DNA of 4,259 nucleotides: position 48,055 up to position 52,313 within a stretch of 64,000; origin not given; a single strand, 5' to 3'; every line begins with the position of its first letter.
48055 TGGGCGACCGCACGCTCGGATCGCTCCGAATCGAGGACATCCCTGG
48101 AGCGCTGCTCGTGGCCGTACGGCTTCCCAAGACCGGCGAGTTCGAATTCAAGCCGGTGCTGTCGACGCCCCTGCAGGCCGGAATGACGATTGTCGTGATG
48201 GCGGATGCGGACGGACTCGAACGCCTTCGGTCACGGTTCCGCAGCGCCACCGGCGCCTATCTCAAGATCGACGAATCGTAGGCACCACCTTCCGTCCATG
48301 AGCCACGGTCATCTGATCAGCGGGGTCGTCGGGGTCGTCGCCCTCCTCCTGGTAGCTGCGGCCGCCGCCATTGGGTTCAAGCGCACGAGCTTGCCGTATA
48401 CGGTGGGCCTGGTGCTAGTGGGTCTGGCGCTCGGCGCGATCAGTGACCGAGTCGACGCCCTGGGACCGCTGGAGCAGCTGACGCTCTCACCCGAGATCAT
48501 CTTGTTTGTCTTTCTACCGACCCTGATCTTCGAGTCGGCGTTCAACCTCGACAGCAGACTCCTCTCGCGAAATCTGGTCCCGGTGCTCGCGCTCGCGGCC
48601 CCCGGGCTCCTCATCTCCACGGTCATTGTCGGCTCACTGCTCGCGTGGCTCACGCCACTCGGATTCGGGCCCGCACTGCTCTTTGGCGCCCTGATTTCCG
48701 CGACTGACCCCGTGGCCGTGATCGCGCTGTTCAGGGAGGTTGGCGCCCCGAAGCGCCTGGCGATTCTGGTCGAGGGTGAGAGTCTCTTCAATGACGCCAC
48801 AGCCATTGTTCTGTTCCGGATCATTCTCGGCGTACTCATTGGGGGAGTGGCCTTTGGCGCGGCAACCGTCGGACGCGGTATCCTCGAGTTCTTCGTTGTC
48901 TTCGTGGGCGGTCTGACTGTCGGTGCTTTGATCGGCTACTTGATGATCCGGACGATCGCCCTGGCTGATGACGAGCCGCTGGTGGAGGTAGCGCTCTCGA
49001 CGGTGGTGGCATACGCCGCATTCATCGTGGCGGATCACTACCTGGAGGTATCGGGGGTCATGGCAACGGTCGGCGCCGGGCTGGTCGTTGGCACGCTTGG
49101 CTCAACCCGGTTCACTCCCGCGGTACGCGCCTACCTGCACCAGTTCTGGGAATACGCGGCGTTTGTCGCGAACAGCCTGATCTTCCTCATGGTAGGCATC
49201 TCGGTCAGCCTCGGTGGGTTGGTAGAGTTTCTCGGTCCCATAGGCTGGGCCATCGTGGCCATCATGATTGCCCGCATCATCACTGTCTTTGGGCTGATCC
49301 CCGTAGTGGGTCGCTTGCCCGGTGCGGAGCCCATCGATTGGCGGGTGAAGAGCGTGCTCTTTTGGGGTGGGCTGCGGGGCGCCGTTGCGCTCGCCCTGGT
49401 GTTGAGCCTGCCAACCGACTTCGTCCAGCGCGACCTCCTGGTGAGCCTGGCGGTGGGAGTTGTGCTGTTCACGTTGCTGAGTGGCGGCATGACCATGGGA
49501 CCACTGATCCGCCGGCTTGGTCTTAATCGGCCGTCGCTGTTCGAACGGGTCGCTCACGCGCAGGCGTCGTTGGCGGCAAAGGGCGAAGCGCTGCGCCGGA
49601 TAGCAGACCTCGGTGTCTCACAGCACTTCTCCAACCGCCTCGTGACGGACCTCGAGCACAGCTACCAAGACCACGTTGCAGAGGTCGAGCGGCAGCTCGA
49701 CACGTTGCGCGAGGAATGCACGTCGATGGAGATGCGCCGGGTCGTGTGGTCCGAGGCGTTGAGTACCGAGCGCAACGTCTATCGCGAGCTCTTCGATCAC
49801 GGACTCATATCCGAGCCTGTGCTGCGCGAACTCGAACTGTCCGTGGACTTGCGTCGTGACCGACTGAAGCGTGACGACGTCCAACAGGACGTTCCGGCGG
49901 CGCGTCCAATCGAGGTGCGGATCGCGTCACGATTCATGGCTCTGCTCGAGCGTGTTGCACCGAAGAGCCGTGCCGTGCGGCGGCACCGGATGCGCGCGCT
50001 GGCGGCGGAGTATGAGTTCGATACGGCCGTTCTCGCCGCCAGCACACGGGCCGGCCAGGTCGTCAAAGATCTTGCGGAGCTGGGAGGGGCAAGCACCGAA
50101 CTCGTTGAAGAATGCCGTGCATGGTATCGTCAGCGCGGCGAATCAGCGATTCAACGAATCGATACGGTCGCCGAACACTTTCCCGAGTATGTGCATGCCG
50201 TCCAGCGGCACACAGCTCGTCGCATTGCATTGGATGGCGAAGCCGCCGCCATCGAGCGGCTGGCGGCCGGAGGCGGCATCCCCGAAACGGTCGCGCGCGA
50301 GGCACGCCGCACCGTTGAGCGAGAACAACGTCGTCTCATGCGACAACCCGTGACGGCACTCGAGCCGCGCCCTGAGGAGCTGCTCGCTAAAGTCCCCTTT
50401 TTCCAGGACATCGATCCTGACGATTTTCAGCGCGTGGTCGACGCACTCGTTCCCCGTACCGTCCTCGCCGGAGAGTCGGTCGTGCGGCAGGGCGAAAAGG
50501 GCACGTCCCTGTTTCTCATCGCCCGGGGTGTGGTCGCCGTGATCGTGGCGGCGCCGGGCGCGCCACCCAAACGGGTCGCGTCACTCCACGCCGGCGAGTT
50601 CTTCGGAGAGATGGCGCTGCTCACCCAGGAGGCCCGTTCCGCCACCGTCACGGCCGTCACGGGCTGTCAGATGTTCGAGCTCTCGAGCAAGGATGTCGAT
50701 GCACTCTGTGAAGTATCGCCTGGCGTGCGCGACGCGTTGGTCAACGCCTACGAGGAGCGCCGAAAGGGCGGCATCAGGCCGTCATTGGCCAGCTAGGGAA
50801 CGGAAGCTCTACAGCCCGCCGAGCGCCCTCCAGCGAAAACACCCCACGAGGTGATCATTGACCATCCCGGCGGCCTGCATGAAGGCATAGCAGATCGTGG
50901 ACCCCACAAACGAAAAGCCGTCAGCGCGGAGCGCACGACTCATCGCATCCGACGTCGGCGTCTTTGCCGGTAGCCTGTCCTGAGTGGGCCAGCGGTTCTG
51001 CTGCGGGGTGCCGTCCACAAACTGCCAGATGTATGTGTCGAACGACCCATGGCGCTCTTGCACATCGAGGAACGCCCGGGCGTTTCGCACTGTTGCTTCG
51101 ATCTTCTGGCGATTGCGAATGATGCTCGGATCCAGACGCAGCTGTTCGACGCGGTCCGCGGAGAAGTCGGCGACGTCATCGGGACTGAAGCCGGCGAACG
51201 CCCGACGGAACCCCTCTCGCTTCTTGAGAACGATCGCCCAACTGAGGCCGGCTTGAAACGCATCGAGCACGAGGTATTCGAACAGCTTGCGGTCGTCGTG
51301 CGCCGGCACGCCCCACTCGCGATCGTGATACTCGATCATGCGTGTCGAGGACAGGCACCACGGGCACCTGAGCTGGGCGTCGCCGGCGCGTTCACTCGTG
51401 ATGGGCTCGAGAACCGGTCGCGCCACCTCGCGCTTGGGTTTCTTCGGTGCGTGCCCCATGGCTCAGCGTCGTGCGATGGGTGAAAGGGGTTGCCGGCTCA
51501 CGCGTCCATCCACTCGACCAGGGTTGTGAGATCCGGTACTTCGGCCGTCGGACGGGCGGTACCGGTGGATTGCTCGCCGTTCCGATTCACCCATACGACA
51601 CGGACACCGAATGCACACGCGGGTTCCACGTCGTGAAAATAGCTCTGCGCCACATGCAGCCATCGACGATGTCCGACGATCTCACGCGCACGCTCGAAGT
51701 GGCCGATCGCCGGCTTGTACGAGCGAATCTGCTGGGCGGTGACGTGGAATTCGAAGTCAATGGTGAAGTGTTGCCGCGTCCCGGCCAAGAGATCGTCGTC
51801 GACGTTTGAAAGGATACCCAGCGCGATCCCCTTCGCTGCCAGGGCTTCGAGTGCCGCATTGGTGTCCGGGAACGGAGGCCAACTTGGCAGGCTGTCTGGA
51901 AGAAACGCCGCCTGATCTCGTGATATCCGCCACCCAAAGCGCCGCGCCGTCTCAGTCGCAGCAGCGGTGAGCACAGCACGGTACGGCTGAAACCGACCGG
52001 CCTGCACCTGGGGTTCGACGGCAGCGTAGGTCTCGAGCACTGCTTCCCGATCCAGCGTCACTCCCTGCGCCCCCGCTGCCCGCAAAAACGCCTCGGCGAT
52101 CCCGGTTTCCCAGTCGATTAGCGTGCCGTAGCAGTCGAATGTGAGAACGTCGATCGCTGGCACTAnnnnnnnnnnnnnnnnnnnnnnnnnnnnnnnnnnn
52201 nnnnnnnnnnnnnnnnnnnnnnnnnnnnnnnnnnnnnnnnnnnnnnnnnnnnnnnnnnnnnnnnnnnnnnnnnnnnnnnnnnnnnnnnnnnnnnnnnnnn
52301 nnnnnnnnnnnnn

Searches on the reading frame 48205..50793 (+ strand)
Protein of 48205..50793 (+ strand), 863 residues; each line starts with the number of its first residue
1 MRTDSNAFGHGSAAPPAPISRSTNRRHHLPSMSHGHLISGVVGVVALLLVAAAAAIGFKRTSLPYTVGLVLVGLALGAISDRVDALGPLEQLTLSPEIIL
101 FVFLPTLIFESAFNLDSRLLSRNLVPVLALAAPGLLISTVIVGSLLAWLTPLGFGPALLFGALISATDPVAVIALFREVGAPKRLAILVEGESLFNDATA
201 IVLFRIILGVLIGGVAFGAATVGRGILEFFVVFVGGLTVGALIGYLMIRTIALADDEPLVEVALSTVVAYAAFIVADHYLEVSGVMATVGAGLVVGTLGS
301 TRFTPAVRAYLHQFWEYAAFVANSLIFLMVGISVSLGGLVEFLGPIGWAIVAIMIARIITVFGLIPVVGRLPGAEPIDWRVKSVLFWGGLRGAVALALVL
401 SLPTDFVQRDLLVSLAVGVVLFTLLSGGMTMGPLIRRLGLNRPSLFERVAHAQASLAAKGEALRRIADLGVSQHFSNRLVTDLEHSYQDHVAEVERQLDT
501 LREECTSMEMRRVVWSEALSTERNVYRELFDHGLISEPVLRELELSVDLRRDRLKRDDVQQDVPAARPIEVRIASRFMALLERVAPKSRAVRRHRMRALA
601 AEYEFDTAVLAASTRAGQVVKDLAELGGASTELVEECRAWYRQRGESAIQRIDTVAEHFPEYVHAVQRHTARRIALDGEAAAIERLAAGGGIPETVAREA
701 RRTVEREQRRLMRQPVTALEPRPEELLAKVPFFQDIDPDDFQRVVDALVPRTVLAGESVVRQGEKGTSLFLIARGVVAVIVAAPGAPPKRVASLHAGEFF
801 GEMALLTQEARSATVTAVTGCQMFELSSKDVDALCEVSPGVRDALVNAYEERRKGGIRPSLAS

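Call 40: search_protein_families(library=pfam, proteins=[window:48205-50793:+], max_evalue=0.0001)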
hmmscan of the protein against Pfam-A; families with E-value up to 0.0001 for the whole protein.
window:48205-50793:+ (863 aa): 2 families
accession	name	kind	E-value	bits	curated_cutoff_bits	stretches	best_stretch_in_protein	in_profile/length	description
PF00999.27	Na_H_Exchanger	-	2.5e-69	234.4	26.2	1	48-436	4-374/375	Sodium/hydrogen exchanger, transmembrane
PF00027.35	cNMP_binding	-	5.5e-18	65.2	27.5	1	751-836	2-87/89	Cyclic nucleotide-binding domain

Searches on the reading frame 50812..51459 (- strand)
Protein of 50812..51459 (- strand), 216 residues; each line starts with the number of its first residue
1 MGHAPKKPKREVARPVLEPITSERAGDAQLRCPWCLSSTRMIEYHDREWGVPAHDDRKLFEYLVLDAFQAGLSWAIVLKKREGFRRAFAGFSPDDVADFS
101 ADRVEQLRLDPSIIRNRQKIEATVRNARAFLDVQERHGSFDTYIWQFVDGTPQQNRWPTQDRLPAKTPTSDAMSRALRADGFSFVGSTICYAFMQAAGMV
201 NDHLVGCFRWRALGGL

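Call 41: search_protein_families(library=pfam, proteins=[window:50812-51459:-], max_evalue=0.0001)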
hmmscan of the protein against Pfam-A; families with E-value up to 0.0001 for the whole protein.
window:50812-51459:- (216 aa): 1 family
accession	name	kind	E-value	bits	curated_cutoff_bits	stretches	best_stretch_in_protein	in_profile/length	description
PF03352.18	Adenine_glyco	-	4.2e-78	261.7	25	1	34-209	1-176/177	Methyladenine glycosylase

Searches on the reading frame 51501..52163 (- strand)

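Call 41: search_protein_families(library=pfam, proteins=[window:51501-52163:-], max_evalue=0.0001)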
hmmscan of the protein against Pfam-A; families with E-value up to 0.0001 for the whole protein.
window:51501-52163:- (221 aa): 2 families
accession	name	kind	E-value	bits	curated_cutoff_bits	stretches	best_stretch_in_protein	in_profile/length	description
PF00702.32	Hydrolase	-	1.8e-10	42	26.4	1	4-164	1-168/191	haloacid dehalogenase-like hydrolase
PF13419.12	HAD_2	-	2.2e-07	31.6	23.8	1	9-192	3-178/178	Haloacid dehalogenase-like hydrolase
